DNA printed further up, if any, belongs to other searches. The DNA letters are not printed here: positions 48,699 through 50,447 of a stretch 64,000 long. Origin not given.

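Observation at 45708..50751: Five-gene cytochrome operon: tetrahaem cytochrome c, NrfC-like FeS protein, NrfD-like membrane protein, HAO-family octahaem cytochrome and an unknown protein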

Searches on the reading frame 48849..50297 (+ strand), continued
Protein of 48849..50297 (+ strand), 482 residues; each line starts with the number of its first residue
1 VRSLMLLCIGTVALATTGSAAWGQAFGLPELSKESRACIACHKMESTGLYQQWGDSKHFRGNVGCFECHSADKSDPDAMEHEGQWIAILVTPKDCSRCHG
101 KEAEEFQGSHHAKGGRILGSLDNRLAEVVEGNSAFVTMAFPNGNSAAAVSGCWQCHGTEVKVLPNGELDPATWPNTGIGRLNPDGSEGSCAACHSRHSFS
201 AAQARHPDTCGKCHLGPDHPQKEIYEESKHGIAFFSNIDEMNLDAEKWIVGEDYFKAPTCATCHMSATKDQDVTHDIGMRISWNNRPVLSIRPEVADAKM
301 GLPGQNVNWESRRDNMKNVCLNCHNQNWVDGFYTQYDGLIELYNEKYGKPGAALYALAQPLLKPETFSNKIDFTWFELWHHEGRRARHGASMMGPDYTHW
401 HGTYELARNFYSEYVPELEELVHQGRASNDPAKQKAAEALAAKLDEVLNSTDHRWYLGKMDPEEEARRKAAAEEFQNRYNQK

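Call 39: search_solved_structures(query=A3, max_evalue=0.001, show_alignments=5)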
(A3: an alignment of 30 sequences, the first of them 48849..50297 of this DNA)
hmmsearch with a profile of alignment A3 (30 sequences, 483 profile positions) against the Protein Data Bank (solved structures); distinct sequences matched with E-value up to 0.001: 8.
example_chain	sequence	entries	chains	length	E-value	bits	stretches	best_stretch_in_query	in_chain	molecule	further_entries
4qo5_A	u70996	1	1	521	2.6e-62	214.5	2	64-272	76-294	Hypothetical multiheme protein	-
1fgj_A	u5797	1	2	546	1.6e-23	86.5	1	187-292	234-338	HYDROXYLAMINE OXIDOREDUCTASE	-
4fas_A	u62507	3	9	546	1.8e-23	86.3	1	188-292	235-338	Hydroxylamine oxidoreductase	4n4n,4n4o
6m0p_A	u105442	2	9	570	2.4e-23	85.9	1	188-292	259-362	Aerobic hydroxylamine oxidoreductase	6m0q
6h5l_A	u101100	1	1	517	8.8e-21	77.5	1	190-340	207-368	Similar to hydroxylamine oxidoreductase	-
6t5e_A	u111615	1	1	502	2.6e-15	59.4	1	189-272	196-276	Hydroxylamine oxidoreductase-like protein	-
4n4j_A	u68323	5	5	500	2.7e-14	56.1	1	188-272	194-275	hydroxylamine oxidoreductase | Similar to hydroxylamine oxidoreductase hao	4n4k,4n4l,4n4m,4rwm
6hif_G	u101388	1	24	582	7.2e-13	51.4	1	189-272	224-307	Hydrazine dehydrogenase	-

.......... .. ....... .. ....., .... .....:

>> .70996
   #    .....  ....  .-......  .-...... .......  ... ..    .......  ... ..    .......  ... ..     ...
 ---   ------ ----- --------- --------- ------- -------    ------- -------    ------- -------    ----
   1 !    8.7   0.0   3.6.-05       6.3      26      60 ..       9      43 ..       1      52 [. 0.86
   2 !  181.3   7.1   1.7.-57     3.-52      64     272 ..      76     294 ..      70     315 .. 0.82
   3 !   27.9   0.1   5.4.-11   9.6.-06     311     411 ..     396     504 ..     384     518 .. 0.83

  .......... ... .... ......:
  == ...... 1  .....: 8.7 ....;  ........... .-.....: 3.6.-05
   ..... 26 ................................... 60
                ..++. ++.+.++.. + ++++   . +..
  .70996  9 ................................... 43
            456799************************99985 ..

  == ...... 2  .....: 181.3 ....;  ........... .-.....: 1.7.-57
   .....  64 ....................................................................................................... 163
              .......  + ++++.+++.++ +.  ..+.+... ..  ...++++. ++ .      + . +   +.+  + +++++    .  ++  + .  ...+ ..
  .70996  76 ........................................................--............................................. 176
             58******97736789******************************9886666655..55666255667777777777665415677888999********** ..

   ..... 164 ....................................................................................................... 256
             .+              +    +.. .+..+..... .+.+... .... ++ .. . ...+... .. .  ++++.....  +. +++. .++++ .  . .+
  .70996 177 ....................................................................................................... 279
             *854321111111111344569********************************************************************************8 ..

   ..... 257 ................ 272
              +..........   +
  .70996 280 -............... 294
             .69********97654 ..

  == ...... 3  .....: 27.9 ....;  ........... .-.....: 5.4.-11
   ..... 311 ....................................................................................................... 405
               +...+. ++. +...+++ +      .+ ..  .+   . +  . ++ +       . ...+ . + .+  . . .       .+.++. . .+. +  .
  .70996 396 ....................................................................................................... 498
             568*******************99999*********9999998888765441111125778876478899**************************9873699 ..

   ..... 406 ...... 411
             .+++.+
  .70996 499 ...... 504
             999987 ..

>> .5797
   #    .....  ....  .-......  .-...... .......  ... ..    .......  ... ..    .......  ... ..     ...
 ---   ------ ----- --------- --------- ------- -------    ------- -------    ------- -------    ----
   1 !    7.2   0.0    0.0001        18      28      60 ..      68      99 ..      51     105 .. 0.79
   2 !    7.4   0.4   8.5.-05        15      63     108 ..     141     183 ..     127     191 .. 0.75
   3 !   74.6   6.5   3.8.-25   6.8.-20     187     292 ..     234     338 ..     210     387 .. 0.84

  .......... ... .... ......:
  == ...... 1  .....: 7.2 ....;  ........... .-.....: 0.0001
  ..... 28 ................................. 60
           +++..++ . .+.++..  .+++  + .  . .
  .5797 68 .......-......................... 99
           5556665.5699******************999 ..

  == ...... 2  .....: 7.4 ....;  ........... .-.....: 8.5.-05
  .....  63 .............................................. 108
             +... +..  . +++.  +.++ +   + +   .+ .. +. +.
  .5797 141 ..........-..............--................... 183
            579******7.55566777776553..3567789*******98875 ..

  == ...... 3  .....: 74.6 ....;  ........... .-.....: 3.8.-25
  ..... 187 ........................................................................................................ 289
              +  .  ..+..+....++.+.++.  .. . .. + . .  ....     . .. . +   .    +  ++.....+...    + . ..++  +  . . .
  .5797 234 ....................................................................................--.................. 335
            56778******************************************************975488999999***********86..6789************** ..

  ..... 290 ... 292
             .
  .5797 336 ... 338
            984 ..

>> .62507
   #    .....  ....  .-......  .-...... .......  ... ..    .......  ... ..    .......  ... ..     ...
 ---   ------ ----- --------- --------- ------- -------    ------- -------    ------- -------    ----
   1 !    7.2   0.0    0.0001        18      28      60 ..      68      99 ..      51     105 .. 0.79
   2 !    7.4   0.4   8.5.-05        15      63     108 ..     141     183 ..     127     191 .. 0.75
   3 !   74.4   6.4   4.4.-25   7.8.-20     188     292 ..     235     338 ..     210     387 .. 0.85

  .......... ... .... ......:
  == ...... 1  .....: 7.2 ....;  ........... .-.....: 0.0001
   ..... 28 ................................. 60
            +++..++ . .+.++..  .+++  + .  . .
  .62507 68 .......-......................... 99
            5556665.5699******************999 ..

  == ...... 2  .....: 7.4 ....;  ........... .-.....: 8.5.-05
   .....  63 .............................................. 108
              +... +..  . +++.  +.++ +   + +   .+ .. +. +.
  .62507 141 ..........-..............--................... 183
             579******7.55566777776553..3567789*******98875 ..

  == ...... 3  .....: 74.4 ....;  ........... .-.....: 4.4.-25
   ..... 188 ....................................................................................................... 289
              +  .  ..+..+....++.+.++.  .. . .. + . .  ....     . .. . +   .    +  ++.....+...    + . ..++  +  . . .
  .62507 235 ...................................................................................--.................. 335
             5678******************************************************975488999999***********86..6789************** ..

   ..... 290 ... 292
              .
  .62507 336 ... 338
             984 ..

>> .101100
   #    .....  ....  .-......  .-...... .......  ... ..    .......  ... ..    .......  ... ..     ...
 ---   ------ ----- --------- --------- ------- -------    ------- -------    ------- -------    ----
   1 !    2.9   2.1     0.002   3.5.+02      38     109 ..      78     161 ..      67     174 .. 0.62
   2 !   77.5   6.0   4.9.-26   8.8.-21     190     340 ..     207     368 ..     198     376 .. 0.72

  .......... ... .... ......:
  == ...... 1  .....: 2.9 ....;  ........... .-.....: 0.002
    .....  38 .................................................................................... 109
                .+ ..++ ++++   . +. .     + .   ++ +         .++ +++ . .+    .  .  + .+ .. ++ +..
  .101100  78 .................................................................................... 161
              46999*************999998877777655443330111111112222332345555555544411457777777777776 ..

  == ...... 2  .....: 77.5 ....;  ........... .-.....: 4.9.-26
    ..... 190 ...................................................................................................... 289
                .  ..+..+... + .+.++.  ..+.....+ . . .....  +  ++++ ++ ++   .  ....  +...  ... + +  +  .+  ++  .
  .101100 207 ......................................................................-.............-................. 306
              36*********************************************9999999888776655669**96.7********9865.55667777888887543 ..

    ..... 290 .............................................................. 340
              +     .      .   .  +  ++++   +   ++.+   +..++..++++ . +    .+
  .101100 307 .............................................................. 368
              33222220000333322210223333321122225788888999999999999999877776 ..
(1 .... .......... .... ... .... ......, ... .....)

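Call 48: search_protein_families(library=ncbifam, proteins=[L002:484-2781:-, L003:137-2533:-, L050:3646-6222:+, L065:3101-5839:+, L050:6238-6678:+, L002:1-465:-, L002:10139-11725:+], max_evalue=0.00001)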
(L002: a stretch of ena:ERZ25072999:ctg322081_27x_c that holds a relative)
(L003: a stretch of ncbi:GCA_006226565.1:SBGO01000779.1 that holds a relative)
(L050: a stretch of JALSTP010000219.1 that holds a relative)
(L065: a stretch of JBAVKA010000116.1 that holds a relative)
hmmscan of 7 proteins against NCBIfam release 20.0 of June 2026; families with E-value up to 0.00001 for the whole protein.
L002:484-2781:- (765 aa): 28 families (the best 25 are shown)
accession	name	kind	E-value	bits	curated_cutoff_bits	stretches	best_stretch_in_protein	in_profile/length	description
NF010055.0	PRK13532.1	equivalog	2.4e-198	661.2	904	3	1-283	1-296/830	nitrate reductase catalytic subunit NapA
TIGR01706.1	NAPA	equivalog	1.1e-191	639.2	930.55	3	3-284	2-297/830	periplasmic nitrate reductase subunit alpha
TIGR01591.1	Fdh-alpha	equivalog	1.1e-157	526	666.25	2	40-599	2-533/672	formate dehydrogenase subunit alpha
NF047855.1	AssmNtatRedNasC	equivalog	3.5e-132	442.1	1100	2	34-596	18-561/708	assimilatory nitrate reductase catalytic subunit NasC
NF041323.1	Nitr_red_NasA_Halo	equivalog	1.9e-122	410.1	1000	1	44-762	3-672/673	assimilatory nitrate reductase NasA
NF041513.1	formate_DH_Act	exception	3.6e-66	223.7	1400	2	2-285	11-302/1067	formate dehydrogenase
TIGR01553.1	formate-DH-alph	equivalog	1.6e-64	218.2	814.2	3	2-285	1-311/1009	formate dehydrogenase-N subunit alpha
TIGR02166.1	dmsA_ynfE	subfamily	1.1e-52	179.1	777.7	2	3-577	1-599/794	DMSO/selenate family reductase complex A subunit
NF012032.0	PRK15488.1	equivalog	6.3e-52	176.6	694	2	1-328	1-319/759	thiosulfate reductase PhsA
TIGR01701.1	Fdhalpha-like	subfamily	6.9e-47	160.1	582.15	1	90-544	98-561/744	FdhF/YdeP family oxidoreductase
NF005895.0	PRK07860.1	equivalog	2.4e-42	145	802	2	383-538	513-664/811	NADH-quinone oxidoreductase subunit G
TIGR02693.1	arsenite_ox_L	equivalog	1.1e-40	139.5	359.05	1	89-747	113-789/806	arsenate reductase (azurin) large subunit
NF041783.2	mnquin_red_QrcB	equivalog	7.5e-40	136.8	440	1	36-562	52-535/695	menaquinone reductase molybdopterin-binding-like subunit QrcB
TIGR03479.1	DMSO_red_II_alp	subfamily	1.6e-38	132.4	984.75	2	65-274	94-303/913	molybdopterin-dependent oxidoreductase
TIGR00509.1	bisC_fam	subfamily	3.7e-34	118.1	1017.55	1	94-727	62-703/772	molybdopterin guanine dinucleotide-containing S/N-oxide reductase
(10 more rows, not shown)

L003:137-2533:- (798 aa): 23 families
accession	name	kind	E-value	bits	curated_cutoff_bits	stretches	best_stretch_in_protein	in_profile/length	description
NF010055.0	PRK13532.1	equivalog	5.7e-272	904.7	904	1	2-796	3-830/830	nitrate reductase catalytic subunit NapA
TIGR01706.1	NAPA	equivalog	5.8e-264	878.3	930.55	1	2-796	2-830/830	periplasmic nitrate reductase subunit alpha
TIGR01591.1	Fdh-alpha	equivalog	1e-124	417.1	666.25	2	50-547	3-478/672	formate dehydrogenase subunit alpha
NF041323.1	Nitr_red_NasA_Halo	equivalog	5.6e-97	325.9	1000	2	53-555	3-478/673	assimilatory nitrate reductase NasA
NF047855.1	AssmNtatRedNasC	equivalog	1.5e-81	274.7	1100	2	47-546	22-503/708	assimilatory nitrate reductase catalytic subunit NasC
TIGR01553.1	formate-DH-alph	equivalog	8.7e-49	166.1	814.2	2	2-283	2-305/1009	formate dehydrogenase-N subunit alpha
NF041513.1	formate_DH_Act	exception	4.9e-48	163.7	1400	2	48-283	45-296/1067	formate dehydrogenase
NF005895.0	PRK07860.1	equivalog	1.6e-39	135.6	802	2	48-254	239-446/811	NADH-quinone oxidoreductase subunit G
TIGR02693.1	arsenite_ox_L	equivalog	6.5e-39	133.6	359.05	2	479-796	505-806/806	arsenate reductase (azurin) large subunit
TIGR02166.1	dmsA_ynfE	subfamily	1.8e-38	132.1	777.7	1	2-385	1-404/794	DMSO/selenate family reductase complex A subunit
TIGR01973.1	NuoG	equivalog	4.6e-34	118.2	470.05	2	50-254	219-418/606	NADH-quinone oxidoreductase subunit NuoG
TIGR01701.1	Fdhalpha-like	subfamily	4.8e-31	107.7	582.15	1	99-454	98-444/744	FdhF/YdeP family oxidoreductase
NF012032.0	PRK15488.1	equivalog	9.9e-27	93.3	694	1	2-333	3-316/759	thiosulfate reductase PhsA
TIGR03479.1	DMSO_red_II_alp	subfamily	2.9e-22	78.6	984.75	2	48-279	61-304/913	molybdopterin-dependent oxidoreductase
NF041783.2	mnquin_red_QrcB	equivalog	3.2e-21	75.2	440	1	47-273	54-283/695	menaquinone reductase molybdopterin-binding-like subunit QrcB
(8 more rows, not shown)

L050:3646-6222:+ (858 aa): 23 families
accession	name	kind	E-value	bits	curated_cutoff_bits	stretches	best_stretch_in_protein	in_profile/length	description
NF010055.0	PRK13532.1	equivalog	0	1468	904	1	6-858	1-830/830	nitrate reductase catalytic subunit NapA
TIGR01706.1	NAPA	equivalog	0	1432.8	930.55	1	8-857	2-829/830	periplasmic nitrate reductase subunit alpha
TIGR01591.1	Fdh-alpha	equivalog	2e-114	383.1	666.25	3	51-306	3-238/672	formate dehydrogenase subunit alpha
NF041323.1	Nitr_red_NasA_Halo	equivalog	1.1e-84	285.3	1000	3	54-307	3-237/673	assimilatory nitrate reductase NasA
NF047855.1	AssmNtatRedNasC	equivalog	1.3e-77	261.7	1100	3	341-584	265-503/708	assimilatory nitrate reductase catalytic subunit NasC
NF041513.1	formate_DH_Act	exception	5.6e-48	163.5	1400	2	39-304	35-293/1067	formate dehydrogenase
TIGR01553.1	formate-DH-alph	equivalog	9.6e-44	149.4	814.2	2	8-306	2-304/1009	formate dehydrogenase-N subunit alpha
TIGR02693.1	arsenite_ox_L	equivalog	3.5e-35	121.2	359.05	3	70-235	79-234/806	arsenate reductase (azurin) large subunit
TIGR01701.1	Fdhalpha-like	subfamily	7.4e-32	110.4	582.15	2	100-255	98-230/744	FdhF/YdeP family oxidoreductase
TIGR02166.1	dmsA_ynfE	subfamily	2.7e-29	101.8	777.7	1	8-549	1-517/794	DMSO/selenate family reductase complex A subunit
TIGR01973.1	NuoG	equivalog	3.8e-29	101.9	470.05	2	51-291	219-431/606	NADH-quinone oxidoreductase subunit NuoG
NF005895.0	PRK07860.1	equivalog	2.7e-24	85.2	802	1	49-289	239-457/811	NADH-quinone oxidoreductase subunit G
NF012032.0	PRK15488.1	equivalog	1.5e-21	76.2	694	1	6-307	1-282/759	thiosulfate reductase PhsA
TIGR00509.1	bisC_fam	subfamily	8.6e-18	63.9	1017.55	1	350-592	276-517/772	molybdopterin guanine dinucleotide-containing S/N-oxide reductase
TIGR03479.1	DMSO_red_II_alp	subfamily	5.1e-14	51.3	984.75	1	51-303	63-304/913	molybdopterin-dependent oxidoreductase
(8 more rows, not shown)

L065:3101-5839:+ (912 aa): 25 families
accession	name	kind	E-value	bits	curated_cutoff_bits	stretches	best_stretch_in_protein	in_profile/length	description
NF010055.0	PRK13532.1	equivalog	0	1381.9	904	1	1-912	1-830/830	nitrate reductase catalytic subunit NapA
TIGR01706.1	NAPA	equivalog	0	1337.7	930.55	1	3-912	2-830/830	periplasmic nitrate reductase subunit alpha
TIGR01591.1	Fdh-alpha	equivalog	4.1e-113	378.8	666.25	3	46-291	2-238/672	formate dehydrogenase subunit alpha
NF041323.1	Nitr_red_NasA_Halo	equivalog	1.5e-84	284.8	1000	3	50-291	3-236/673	assimilatory nitrate reductase NasA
NF047855.1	AssmNtatRedNasC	equivalog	8.2e-78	262.3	1100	3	43-291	21-263/708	assimilatory nitrate reductase catalytic subunit NasC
TIGR01553.1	formate-DH-alph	equivalog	4.4e-46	157.2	814.2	1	3-489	2-483/1009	formate dehydrogenase-N subunit alpha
NF041513.1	formate_DH_Act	exception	4.3e-45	153.9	1400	1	32-471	33-494/1067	formate dehydrogenase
NF012032.0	PRK15488.1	equivalog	7.6e-35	120.1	694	1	1-324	1-311/759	thiosulfate reductase PhsA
TIGR02166.1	dmsA_ynfE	subfamily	1.6e-30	105.8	777.7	1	3-292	1-300/794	DMSO/selenate family reductase complex A subunit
TIGR02693.1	arsenite_ox_L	equivalog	1.8e-29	102.3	359.05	2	58-220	69-234/806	arsenate reductase (azurin) large subunit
TIGR01701.1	Fdhalpha-like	subfamily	1.6e-28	99.3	582.15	1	97-527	99-456/744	FdhF/YdeP family oxidoreductase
TIGR01973.1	NuoG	equivalog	2e-28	99.6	470.05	2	39-277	211-432/606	NADH-quinone oxidoreductase subunit NuoG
NF005895.0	PRK07860.1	equivalog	6.2e-25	87.3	802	1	44-273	238-456/811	NADH-quinone oxidoreductase subunit G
TIGR00509.1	bisC_fam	subfamily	7.3e-18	64.2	1017.55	1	507-617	406-518/772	molybdopterin guanine dinucleotide-containing S/N-oxide reductase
NF041885.1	selenate_YnfE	exception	1.7e-17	62.6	1675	1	3-292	3-307/805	selenate/tellurate reductase subunit YnfE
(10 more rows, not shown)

L050:6238-6678:+ (146 aa): 1 family
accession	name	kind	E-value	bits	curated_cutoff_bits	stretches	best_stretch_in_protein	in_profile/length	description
NF008609.0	PRK11586.1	equivalog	3.8e-27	94.9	230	1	55-141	56-142/149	nitrate reductase cytochrome c-type subunit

L002:1-465:- (155 aa): 0 families

L002:10139-11725:+ (528 aa): 7 families
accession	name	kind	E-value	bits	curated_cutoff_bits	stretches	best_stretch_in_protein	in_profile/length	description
TIGR03477.1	DMSO_red_II_gam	subfamily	2.1e-26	92.5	169.85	2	440-525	125-205/206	DMSO reductase family type II enzyme, heme b subunit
NF042980.1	EthbenzDh_ebdC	equivalog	3.1e-16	59.5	400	1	318-394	52-122/214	ethylbenzene dehydrogenase subunit gamma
TIGR00782.1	ccoP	equivalog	1e-11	44.7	179.95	0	175-264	199-279/285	cytochrome-c oxidase, cbb3-type subunit III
NF011054.0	PRK14486.1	equivalog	7.5e-10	38.8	447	0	167-265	203-289/294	putative bifunctional cbb3-type cytochrome c oxidase subunit II/cytochrome c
NF050122.1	bc1_QcrC_actin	exception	2.3e-08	33.7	200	0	172-205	34-67/253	cytochrome bc1 complex diheme cytochrome c subunit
NF045774.1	cytochro_C551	exception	1.8e-06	27.9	118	0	35-59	32-56/110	cytochrome c551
NF045930.1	Cytc6PetJCyano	equivalog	7.2e-06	25.9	135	0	174-195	23-44/110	cytochrome c6 PetJ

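Call 60: search_protein_representatives(protein=window:48849-50297:+)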
Query: 482 residues. Proteins with E-value up to 0.001 (for the whole library): 1854; up to 1e-10: 1034; up to 1e-30: 288. The best 150 are listed.
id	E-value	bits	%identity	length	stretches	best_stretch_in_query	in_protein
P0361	7.6e-218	740.9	64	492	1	18-480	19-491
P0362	4.9e-197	672.3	62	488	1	16-479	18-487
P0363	3.6e-162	557.2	55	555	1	30-467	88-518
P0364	3.9e-138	478.0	57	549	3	148-290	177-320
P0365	5.5e-137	474.2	70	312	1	23-296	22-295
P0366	7.9e-134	463.7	52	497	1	15-461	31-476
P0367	4.2e-131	454.7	56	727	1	29-422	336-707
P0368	2.2e-129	449.1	52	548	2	171-481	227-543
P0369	2.0e-125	436.0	53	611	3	159-358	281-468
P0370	2.4e-124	432.5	53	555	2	166-463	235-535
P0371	1.1e-120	420.4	53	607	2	31-293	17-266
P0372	1.8e-118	413.1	42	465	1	18-457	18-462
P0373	9.2e-114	397.6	51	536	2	74-464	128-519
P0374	1.9e-110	386.6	46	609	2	4-291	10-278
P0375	2.8e-109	382.8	57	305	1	163-462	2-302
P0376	1.8e-104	366.9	44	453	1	32-441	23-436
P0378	1.5e-101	357.2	45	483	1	31-421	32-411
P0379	7.6e-100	351.6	40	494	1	33-444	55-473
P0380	9.1e-100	351.4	46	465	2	32-290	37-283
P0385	4.5e-93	329.3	47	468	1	31-413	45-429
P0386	8.7e-93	328.4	41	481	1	31-451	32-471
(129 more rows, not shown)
